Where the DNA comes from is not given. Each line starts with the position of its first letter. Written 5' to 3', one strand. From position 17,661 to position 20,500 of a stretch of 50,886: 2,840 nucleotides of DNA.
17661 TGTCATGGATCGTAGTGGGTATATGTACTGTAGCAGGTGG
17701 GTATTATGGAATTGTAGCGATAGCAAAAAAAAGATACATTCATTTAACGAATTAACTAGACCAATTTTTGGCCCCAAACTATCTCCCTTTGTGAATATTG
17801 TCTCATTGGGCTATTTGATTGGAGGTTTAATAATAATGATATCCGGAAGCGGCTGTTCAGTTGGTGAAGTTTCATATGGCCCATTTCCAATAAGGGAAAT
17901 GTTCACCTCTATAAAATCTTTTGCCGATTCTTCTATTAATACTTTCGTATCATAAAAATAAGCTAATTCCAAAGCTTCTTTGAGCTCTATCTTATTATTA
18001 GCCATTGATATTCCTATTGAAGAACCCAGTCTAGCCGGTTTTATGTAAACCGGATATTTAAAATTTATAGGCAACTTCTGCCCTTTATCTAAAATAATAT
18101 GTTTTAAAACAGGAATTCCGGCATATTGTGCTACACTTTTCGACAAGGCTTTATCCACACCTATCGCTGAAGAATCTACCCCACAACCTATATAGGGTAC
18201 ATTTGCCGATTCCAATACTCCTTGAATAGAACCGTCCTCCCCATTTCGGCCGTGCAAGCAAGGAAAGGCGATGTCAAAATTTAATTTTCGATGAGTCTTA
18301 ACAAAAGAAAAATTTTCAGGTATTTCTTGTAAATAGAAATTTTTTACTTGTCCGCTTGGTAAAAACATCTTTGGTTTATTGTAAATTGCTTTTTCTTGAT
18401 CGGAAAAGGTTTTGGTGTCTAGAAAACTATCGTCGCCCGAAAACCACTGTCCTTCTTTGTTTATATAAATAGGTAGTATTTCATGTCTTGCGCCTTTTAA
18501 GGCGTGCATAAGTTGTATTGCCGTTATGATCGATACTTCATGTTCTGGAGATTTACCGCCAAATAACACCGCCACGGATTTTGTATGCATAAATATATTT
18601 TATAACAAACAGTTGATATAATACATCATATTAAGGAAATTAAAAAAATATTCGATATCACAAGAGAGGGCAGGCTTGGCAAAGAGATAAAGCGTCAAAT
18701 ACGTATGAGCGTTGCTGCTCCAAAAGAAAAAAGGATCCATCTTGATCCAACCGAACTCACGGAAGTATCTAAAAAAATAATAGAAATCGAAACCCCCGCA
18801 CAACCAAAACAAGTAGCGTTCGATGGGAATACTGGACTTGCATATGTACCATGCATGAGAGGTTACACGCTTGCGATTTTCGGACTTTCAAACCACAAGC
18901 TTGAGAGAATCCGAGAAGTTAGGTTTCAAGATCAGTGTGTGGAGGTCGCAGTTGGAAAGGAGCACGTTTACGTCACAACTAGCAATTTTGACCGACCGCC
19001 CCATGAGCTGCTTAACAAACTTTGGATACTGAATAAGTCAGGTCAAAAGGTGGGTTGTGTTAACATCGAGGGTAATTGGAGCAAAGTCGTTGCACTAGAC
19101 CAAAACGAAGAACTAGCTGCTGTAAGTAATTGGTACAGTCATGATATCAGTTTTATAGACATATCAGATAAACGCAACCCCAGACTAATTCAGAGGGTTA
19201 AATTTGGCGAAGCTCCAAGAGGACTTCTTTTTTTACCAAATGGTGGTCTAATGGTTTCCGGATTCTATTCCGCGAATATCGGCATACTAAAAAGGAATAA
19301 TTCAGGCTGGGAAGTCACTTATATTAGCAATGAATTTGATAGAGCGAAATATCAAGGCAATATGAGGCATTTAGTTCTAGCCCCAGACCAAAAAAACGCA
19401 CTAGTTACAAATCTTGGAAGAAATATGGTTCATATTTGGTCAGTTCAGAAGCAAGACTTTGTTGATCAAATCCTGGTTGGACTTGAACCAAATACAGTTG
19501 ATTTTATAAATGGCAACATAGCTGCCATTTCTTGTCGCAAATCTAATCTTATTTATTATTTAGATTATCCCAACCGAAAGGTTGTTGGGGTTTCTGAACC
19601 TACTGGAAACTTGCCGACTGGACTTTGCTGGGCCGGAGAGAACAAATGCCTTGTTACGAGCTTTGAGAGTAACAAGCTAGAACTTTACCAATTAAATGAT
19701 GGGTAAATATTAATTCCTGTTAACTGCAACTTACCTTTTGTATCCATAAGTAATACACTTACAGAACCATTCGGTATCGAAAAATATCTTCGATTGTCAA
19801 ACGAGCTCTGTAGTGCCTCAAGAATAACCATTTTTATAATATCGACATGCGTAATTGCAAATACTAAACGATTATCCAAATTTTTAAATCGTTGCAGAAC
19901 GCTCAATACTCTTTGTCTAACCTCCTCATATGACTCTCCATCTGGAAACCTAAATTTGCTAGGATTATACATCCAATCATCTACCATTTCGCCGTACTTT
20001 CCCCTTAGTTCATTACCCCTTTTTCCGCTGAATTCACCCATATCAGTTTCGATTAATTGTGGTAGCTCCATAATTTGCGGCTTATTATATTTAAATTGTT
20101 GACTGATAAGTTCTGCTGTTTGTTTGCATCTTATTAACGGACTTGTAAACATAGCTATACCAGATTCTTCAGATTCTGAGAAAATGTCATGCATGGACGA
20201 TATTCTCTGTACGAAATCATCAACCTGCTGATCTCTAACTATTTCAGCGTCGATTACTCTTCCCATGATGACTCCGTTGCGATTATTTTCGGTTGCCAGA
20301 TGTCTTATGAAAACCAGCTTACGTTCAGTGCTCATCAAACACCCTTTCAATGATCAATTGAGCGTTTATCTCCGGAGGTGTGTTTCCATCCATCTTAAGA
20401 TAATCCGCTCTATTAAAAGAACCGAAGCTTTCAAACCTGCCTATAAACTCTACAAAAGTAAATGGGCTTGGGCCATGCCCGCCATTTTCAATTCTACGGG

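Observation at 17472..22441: Lesions concentrate in cytoplasmic peptidoglycan-precursor genes, while the membrane and periplasmic steps stay intact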

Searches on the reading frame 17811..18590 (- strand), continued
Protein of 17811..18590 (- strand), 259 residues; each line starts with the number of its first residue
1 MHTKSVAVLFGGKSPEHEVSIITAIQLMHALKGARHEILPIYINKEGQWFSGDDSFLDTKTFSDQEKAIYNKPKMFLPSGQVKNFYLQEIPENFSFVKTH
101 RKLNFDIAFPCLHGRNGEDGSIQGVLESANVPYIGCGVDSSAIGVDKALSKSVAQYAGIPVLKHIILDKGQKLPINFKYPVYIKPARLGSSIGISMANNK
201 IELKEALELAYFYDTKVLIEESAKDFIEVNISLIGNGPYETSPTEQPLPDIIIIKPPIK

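Call 52: search_protein_families(library=ncbifam, proteins=[L006:8463-9239:+, L006:9229-9996:+, L004:3393-4691:+, L006:6420-7037:+], max_evalue=0.001)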
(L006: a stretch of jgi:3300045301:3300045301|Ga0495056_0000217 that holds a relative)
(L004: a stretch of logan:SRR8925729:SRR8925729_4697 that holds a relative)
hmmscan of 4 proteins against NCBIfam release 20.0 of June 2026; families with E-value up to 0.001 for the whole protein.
L006:8463-9239:+ (258 aa): 0 families

L006:9229-9996:+ (255 aa): 0 families

L004:3393-4691:+ (432 aa): 6 families
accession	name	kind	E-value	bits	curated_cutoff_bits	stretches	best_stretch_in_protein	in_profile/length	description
NF006873.0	PRK09369.1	subfamily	1.9e-152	507.8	297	1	3-430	4-414/419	UDP-N-acetylglucosamine 1-carboxyvinyltransferase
TIGR01072.1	murA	equivalog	8.7e-144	479.3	392.7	1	3-430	4-414/416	UDP-N-acetylglucosamine 1-carboxyvinyltransferase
NF009470.0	PRK12830.1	equivalog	2.8e-107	359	552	1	3-430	4-412/417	UDP-N-acetylglucosamine 1-carboxyvinyltransferase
TIGR01356.1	aroA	equivalog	4.7e-20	71.8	287.25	1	13-427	1-413/415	3-phosphoshikimate 1-carboxyvinyltransferase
NF011381.1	PRK14806.1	equivalog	3.6e-11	42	902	1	4-429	305-729/733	bifunctional prephenate dehydrogenase/3-phosphoshikimate 1-carboxyvinyltransferase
NF008816.0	PRK11860.1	equivalog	0.00016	19.9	943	0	10-140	14-142/662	bifunctional 3-phosphoshikimate 1-carboxyvinyltransferase/cytidylate kinase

L006:6420-7037:+ (205 aa): 14 families
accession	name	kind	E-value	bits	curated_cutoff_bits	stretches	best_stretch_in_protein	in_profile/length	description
TIGR03162.1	ribazole_cobC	equivalog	4.3e-25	88.2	162.9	1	7-192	1-175/176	alpha-ribazole phosphatase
NF045917.1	PhserinePhPspA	equivalog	4.3e-23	82.1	350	1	6-179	3-168/211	phosphoserine phosphatase PspA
NF005567.0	PRK07238.1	equivalog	4.4e-23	82.2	326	1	6-177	179-342/378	bifunctional RNase H/acid phosphatase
TIGR03848.1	MSMEG_4193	subfamily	1.1e-18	67.4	203.85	1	57-177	49-168/204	MSMEG_4193 family putative phosphomutase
NF038349.1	dPGM_arch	equivalog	1e-12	48.4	225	1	9-194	3-170/194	2,3-diphosphoglycerate-dependent phosphoglycerate mutase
NF009994.0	PRK13463.1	equivalog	3.4e-12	46.6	277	1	6-179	4-169/203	phosphoserine phosphatase 1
NF009993.0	PRK13462.1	equivalog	5.2e-12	45.8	226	1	2-190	3-176/203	acid phosphatase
NF011580.0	PRK15004.1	equivalog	1.2e-11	45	250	1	6-191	2-179/203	adenosylcobalamin/alpha-ribazole phosphatase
NF002339.0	PRK01295.1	equivalog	8.7e-10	38.4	316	1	9-169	7-166/206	2,3-bisphosphoglycerate-dependent phosphoglycerate mutase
NF002901.0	PRK03482.1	equivalog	3.5e-08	33.3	261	1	6-191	3-180/215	2,3-diphosphoglycerate-dependent phosphoglycerate mutase GpmB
NF010713.0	PRK14115.1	equivalog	1.3e-05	24.6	305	1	8-111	5-106/248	2,3-diphosphoglycerate-dependent phosphoglycerate mutase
NF002217.0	PRK01112.1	equivalog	0.00012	21.5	320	1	81-170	100-190/228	2,3-bisphosphoglycerate-dependent phosphoglycerate mutase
TIGR01258.1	pgm_1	subfamily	0.00027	20.4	81.7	0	7-112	3-106/245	2,3-bisphosphoglycerate-dependent phosphoglycerate mutase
NF010718.0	PRK14120.1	equivalog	0.00085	18.7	366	0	5-112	5-110/249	phosphoglyceromutase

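Call 61: list_cluster_members(proteins=[P0005, P0006, P0007, P0012, P0014, P0015, P0016, P0017, P0019, P0020])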
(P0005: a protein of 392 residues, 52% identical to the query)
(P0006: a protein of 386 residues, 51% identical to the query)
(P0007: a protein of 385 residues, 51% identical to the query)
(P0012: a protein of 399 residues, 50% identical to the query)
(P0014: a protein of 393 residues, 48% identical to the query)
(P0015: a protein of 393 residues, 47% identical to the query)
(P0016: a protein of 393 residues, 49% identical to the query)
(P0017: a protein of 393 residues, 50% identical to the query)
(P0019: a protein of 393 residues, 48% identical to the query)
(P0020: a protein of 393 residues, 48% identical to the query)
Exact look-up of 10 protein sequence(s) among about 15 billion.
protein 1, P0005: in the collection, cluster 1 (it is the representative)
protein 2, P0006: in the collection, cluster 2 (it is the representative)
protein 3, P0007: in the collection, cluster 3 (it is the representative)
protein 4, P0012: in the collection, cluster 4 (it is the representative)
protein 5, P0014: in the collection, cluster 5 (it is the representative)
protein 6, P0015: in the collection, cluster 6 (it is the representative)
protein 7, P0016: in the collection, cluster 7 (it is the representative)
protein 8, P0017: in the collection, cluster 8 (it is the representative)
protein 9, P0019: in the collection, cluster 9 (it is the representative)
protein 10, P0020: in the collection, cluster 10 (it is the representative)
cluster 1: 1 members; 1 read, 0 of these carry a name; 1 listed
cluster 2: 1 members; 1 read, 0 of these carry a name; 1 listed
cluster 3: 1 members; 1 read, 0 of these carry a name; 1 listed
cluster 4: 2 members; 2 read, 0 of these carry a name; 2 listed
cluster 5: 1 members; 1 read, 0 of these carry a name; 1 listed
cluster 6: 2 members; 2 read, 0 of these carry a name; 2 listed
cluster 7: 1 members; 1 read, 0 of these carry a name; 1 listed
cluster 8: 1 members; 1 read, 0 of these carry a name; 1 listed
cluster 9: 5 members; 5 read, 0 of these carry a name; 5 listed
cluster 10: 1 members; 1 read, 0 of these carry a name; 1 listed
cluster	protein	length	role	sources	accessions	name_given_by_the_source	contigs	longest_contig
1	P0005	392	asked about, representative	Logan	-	-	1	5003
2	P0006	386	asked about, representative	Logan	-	-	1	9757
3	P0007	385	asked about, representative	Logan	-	-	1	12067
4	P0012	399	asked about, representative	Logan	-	-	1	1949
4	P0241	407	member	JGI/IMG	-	-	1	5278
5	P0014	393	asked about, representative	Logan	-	-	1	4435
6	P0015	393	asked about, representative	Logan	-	-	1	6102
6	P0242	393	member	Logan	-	-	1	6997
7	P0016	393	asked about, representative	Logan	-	-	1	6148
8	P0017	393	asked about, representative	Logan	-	-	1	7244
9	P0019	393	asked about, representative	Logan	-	-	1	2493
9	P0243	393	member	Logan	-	-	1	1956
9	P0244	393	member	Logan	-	-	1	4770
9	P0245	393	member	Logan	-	-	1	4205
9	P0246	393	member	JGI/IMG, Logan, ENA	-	-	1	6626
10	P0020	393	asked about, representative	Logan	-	-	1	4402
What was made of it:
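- On Loss of the de novo UDP-MurNAc-pentapeptide pathway: Cluster look-up gave no sample identifiers (call 61).
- Tried and rejected: No accessions are given for Logan (call 61).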

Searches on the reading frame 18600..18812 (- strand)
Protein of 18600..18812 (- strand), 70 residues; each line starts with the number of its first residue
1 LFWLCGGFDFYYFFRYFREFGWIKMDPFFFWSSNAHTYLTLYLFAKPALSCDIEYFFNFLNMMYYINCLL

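Call 47: search_protein_families(library=pfam, proteins=[window:18600-18812:-], max_evalue=1)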
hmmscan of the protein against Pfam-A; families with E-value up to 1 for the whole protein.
window:18600-18812:- (70 aa): 1 family
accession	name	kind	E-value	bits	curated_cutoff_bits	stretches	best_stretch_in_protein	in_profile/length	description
PF05699.19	Dimer_Tnp_hAT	-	0.056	13.7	21.4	1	23-51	16-44/84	hAT family C-terminal dimerisation region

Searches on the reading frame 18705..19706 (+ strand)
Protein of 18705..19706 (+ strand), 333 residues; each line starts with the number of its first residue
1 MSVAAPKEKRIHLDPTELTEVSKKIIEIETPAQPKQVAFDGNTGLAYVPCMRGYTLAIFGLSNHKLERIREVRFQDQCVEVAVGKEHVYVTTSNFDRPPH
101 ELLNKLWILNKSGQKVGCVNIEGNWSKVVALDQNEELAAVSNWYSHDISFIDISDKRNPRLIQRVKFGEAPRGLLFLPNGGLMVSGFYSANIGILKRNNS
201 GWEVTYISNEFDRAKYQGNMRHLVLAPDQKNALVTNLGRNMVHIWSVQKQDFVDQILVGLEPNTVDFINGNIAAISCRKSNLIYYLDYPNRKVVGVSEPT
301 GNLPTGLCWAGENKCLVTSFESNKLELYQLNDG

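Call 4: search_protein_families(library=pfam, proteins=[window:18705-19706:+], max_evalue=0.01)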
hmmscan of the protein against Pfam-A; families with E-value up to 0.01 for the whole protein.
window:18705-19706:+ (333 aa): 4 families
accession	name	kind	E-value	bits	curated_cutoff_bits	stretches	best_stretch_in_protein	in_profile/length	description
PF25174.1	Beta-prop_THOC3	-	2.6e-06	27.1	305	1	217-331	46-159/272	THOC3 beta-propeller domain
PF10282.15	Lactonase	-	6e-05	22.9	21.7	0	125-209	245-332/344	Lactonase, 7-bladed beta-propeller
PF23414.1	Beta-prop_EML_2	-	0.00012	22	90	0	229-331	9-111/266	Echinoderm microtubule-associated protein second beta-propeller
PF24807.1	WD40_CDC20-Fz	-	0.0056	16.5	200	0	118-328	86-292/292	CDC20/Fizzy WD40 domain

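Call 39: search_protein_families(library=ncbifam, proteins=[window:18705-19706:+], max_evalue=0.00001)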
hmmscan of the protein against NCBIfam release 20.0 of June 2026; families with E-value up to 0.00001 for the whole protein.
window:18705-19706:+ (333 aa): 1 family
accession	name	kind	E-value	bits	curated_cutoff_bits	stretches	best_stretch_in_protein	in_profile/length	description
TIGR03866.1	PQQ_ABC_repeats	subfamily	1.6e-09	37.3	287.3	1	129-294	4-160/310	PQQ-dependent catabolism-associated beta-propeller protein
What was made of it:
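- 18705..19706 (+): Inserted beta-propeller protein on the opposite strand. Only weak Pfam and NCBIfam beta-propeller matches (calls 4, 39).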

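Call 62: search_protein_families(library=padloc, proteins=[window:18705-19706:+], max_evalue=0.01)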
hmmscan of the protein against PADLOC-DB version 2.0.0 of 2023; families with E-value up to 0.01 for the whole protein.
window:18705-19706:+ (333 aa): 0 families

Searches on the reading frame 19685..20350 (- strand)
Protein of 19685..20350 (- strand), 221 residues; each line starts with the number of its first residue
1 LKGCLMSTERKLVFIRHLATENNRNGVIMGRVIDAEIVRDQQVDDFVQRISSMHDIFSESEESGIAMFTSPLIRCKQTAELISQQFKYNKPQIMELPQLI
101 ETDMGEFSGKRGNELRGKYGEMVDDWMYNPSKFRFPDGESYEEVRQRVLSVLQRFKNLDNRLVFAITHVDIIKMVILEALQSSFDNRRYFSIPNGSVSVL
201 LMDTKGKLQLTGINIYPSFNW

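Call 4: search_protein_families(library=pfam, proteins=[window:19685-20350:-], max_evalue=0.01)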
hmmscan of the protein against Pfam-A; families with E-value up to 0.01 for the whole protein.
window:19685-20350:- (221 aa): 1 family
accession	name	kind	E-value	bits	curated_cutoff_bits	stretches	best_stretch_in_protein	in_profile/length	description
PF00300.27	His_Phos_1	-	5.3e-30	105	21.7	1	12-207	1-186/194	Histidine phosphatase superfamily (branch 1)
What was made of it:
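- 19685..20350 (-): Inserted histidine phosphatase (His_Phos_1). Overlaps the kinase gene by 26 nt. Pfam E 5e-30 (call 4).
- On Zeta/PezT toxin (UDP-GlcNAc 3'-kinase) for ORF 20325-20957: The neighbouring gene is a histidine phosphatase, not an epsilon antitoxin (call 4).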

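Call 39: search_protein_families(library=ncbifam, proteins=[window:19685-20350:-], max_evalue=0.00001)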
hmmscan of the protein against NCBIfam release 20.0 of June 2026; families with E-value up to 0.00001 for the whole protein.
window:19685-20350:- (221 aa): 10 families
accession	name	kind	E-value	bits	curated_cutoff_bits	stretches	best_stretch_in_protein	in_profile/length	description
TIGR03162.1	ribazole_cobC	equivalog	6.6e-26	90.8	162.9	1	12-200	1-176/176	alpha-ribazole phosphatase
NF045917.1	PhserinePhPspA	equivalog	9.4e-22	77.7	350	1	11-207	3-189/211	phosphoserine phosphatase PspA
NF005567.0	PRK07238.1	equivalog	9.2e-19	68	326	1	11-207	179-365/378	bifunctional RNase H/acid phosphatase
TIGR03848.1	MSMEG_4193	subfamily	1.9e-17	63.4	203.85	1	12-202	2-186/204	MSMEG_4193 family putative phosphomutase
NF038349.1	dPGM_arch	equivalog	1.3e-13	51.3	225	1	13-209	2-178/194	2,3-diphosphoglycerate-dependent phosphoglycerate mutase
NF011580.0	PRK15004.1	equivalog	1.1e-08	35.4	250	1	11-203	2-184/203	adenosylcobalamin/alpha-ribazole phosphatase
NF002339.0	PRK01295.1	equivalog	8e-08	32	316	1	9-151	2-138/206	2,3-bisphosphoglycerate-dependent phosphoglycerate mutase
NF009993.0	PRK13462.1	equivalog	1.5e-07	31.3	226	1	9-202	5-181/203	acid phosphatase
NF009994.0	PRK13463.1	equivalog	1.3e-06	28.3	277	1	64-173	49-156/203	phosphoserine phosphatase 1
NF002901.0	PRK03482.1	equivalog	8.4e-06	25.6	261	0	61-160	44-141/215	2,3-diphosphoglycerate-dependent phosphoglycerate mutase GpmB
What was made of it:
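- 19685..20350 (-): NCBIfam matches are all below cut-off (call 39).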

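Call 62: search_protein_families(library=padloc, proteins=[window:19685-20350:-], max_evalue=0.01)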
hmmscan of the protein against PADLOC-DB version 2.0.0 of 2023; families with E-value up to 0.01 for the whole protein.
window:19685-20350:- (221 aa): 0 families
